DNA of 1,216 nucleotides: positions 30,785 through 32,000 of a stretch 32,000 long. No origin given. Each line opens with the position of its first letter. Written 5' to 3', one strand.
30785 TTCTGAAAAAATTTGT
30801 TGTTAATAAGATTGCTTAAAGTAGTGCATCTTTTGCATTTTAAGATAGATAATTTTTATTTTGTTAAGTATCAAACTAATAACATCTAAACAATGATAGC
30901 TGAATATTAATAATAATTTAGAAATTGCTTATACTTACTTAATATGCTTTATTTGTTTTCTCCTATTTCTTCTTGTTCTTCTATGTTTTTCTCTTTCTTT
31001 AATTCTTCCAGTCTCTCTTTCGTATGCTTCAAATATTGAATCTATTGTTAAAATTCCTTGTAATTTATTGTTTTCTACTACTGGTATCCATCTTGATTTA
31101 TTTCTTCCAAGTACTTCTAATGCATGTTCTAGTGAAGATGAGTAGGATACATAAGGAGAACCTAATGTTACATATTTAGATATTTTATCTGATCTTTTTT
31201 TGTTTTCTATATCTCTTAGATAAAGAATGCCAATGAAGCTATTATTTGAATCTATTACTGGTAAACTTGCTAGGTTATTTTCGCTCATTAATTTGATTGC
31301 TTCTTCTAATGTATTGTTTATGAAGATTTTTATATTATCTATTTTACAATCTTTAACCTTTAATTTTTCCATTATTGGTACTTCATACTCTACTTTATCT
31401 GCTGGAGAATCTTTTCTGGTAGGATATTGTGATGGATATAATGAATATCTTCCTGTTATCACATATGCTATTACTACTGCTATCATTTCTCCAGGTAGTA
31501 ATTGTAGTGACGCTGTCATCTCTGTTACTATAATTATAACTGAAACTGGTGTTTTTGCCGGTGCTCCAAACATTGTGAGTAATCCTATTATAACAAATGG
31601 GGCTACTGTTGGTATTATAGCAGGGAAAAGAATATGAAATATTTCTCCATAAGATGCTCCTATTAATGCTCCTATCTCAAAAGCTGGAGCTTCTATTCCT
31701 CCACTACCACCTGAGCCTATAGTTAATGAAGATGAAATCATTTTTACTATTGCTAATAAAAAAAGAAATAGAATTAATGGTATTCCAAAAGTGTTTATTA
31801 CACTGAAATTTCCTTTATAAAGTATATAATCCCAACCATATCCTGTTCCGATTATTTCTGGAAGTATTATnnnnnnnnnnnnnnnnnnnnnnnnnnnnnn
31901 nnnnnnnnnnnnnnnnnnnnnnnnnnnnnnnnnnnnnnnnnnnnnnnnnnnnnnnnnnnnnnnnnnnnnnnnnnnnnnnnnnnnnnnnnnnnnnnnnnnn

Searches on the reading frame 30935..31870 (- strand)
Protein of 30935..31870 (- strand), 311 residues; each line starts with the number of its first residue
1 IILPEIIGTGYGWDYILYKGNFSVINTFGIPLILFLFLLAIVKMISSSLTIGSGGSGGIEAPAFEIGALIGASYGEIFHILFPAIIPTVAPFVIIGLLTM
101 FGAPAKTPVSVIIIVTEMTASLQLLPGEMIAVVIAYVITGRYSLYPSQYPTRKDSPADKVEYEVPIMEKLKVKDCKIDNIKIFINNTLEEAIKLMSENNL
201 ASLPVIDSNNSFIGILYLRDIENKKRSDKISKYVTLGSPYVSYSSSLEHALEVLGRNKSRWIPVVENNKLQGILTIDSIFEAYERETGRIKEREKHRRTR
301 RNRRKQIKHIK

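Call 6: search_protein_families(library=pfam, proteins=[window:30935-31870:-], max_evalue=0.01)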
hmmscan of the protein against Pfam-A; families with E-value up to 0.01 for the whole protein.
window:30935-31870:- (311 aa): 2 families
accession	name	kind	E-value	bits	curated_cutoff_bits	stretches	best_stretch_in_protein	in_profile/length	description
PF00654.25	Voltage_CLC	-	2.8e-24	86.4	24.8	1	2-139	217-345/346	Voltage gated chloride channel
PF00571.33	CBS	-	1.8e-19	70.2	24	2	180-221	10-51/57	CBS domain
